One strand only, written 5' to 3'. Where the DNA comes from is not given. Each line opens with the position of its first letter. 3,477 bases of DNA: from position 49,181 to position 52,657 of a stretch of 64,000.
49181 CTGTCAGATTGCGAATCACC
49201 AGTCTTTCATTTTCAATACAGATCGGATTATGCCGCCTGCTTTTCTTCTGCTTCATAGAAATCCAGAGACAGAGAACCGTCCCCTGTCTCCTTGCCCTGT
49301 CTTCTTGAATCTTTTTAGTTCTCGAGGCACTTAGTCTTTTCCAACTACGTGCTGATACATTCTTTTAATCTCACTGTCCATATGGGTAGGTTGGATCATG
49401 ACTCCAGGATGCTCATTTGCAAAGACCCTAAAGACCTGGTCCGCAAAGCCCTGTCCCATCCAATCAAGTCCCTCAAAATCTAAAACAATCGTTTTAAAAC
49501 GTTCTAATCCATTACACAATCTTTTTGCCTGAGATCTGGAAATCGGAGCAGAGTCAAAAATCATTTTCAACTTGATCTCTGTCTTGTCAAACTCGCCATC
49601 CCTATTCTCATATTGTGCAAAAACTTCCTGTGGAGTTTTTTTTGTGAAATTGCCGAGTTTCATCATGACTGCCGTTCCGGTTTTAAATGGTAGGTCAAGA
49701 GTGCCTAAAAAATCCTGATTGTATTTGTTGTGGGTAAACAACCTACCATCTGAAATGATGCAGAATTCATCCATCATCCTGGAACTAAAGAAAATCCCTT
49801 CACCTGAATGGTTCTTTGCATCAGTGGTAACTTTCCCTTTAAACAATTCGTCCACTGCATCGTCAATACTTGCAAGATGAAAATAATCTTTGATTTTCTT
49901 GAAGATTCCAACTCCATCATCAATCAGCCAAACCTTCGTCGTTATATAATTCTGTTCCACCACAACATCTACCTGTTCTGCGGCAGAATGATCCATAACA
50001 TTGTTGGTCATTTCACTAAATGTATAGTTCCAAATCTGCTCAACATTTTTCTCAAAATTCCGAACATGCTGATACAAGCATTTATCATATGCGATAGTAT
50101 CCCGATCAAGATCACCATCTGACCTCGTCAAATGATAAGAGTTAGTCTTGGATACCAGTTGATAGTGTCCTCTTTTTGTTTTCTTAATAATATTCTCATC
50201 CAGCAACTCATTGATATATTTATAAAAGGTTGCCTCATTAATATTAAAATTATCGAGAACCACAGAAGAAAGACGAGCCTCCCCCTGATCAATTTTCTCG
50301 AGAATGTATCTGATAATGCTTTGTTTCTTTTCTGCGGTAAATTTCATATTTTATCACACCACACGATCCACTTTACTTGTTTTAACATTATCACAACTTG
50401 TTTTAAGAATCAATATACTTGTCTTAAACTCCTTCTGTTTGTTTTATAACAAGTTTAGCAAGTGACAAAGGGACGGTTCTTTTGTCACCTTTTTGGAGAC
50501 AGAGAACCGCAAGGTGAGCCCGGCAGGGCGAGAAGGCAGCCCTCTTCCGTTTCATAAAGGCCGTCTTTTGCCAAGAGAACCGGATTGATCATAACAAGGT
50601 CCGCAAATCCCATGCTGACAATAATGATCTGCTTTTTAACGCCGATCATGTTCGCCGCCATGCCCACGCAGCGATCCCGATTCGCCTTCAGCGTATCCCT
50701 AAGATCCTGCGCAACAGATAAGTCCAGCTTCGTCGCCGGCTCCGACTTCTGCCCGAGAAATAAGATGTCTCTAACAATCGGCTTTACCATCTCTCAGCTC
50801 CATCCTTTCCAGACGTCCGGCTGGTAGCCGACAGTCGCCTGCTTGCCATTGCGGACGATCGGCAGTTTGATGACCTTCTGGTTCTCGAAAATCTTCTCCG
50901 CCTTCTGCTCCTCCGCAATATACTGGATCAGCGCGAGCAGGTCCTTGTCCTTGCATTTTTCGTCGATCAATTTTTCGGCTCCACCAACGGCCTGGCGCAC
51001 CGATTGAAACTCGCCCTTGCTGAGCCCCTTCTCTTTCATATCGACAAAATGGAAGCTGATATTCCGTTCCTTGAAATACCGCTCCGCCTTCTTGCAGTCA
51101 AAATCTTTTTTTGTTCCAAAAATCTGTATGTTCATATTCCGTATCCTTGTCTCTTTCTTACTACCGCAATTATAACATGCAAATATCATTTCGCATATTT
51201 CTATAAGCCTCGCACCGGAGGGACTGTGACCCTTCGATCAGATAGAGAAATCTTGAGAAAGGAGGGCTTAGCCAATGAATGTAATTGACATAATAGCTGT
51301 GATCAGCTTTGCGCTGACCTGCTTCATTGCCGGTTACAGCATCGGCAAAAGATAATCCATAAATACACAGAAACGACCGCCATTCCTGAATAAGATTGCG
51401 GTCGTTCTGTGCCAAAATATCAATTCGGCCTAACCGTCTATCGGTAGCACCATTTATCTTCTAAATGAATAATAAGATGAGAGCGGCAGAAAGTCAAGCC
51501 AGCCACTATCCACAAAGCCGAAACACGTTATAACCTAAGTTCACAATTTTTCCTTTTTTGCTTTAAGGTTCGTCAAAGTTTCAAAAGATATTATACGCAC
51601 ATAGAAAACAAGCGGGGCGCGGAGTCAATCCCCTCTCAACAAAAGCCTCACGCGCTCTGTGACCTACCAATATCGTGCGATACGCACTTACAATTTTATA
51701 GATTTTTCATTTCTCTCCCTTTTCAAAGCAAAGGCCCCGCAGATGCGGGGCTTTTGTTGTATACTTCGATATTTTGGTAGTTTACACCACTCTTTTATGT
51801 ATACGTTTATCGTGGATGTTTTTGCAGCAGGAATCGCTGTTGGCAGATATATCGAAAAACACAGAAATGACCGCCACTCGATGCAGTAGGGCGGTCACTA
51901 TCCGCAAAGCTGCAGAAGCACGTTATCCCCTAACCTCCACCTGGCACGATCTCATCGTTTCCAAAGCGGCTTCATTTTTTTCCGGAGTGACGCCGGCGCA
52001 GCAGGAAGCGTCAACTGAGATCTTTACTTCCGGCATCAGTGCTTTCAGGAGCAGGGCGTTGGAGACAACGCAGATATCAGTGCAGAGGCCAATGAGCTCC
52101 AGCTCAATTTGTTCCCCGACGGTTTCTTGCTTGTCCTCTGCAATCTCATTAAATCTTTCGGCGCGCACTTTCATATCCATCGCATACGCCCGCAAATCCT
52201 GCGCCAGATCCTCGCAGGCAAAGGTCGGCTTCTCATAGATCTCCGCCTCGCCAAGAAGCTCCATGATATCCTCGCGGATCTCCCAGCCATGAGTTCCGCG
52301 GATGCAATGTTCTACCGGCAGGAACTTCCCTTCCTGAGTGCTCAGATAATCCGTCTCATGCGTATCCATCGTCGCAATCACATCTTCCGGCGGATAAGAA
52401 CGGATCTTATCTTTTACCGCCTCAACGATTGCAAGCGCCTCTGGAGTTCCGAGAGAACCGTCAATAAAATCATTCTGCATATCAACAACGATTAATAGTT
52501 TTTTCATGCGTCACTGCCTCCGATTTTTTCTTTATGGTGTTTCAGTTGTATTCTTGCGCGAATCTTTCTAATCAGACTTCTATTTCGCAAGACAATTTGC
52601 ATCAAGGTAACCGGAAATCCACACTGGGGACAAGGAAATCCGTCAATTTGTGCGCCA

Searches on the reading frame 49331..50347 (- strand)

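Call 64: search_protein_families(library=pfam, proteins=[window:49331-50347:-], max_evalue=0.001)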
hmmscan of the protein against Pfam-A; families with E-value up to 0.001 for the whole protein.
window:49331-50347:- (338 aa): 2 families
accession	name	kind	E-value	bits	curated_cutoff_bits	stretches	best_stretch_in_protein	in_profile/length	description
PF14213.11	DUF4325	-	8.7e-14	51.4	23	1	273-326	1-62/64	STAS-like domain of unknown function (DUF4325)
PF14947.12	HTH_45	-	6.3e-07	29.8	25.5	1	8-66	4-60/77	Winged helix-turn-helix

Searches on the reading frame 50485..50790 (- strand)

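Call 64: search_protein_families(library=pfam, proteins=[window:50485-50790:-], max_evalue=0.001)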
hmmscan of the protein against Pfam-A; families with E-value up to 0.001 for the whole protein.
window:50485-50790:- (101 aa): 1 family
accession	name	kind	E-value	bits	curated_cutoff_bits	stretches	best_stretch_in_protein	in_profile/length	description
PF01327.26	Pep_deformylase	-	1.2e-10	41.6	22.8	1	12-86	12-95/156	Polypeptide deformylase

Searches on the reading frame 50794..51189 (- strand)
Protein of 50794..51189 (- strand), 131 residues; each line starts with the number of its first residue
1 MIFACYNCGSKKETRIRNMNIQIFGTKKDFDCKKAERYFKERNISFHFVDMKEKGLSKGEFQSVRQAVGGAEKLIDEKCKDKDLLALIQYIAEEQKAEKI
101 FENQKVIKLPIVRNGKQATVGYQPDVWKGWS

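Call 64: search_protein_families(library=pfam, proteins=[window:50794-51189:-], max_evalue=0.001)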
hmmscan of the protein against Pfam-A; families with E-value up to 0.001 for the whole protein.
window:50794-51189:- (131 aa): 1 family
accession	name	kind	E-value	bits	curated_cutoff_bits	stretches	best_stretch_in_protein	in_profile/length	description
PF03960.21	ArsC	-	4.2e-07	30.6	24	1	31-128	8-77/79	ArsC family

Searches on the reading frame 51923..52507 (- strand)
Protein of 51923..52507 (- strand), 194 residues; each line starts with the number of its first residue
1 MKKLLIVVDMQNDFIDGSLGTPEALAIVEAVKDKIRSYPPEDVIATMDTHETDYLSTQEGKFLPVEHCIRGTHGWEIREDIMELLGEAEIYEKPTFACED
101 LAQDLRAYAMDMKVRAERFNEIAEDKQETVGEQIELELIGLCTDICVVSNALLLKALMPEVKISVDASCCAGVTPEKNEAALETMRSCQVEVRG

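Call 64: search_protein_families(library=pfam, proteins=[window:51923-52507:-], max_evalue=0.001)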
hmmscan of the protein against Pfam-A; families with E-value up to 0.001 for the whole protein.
window:51923-52507:- (194 aa): 1 family
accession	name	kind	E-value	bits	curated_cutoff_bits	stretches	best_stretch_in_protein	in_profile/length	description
PF00857.26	Isochorismatase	-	5.1e-20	72.7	27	1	4-192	2-170/175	Isochorismatase domain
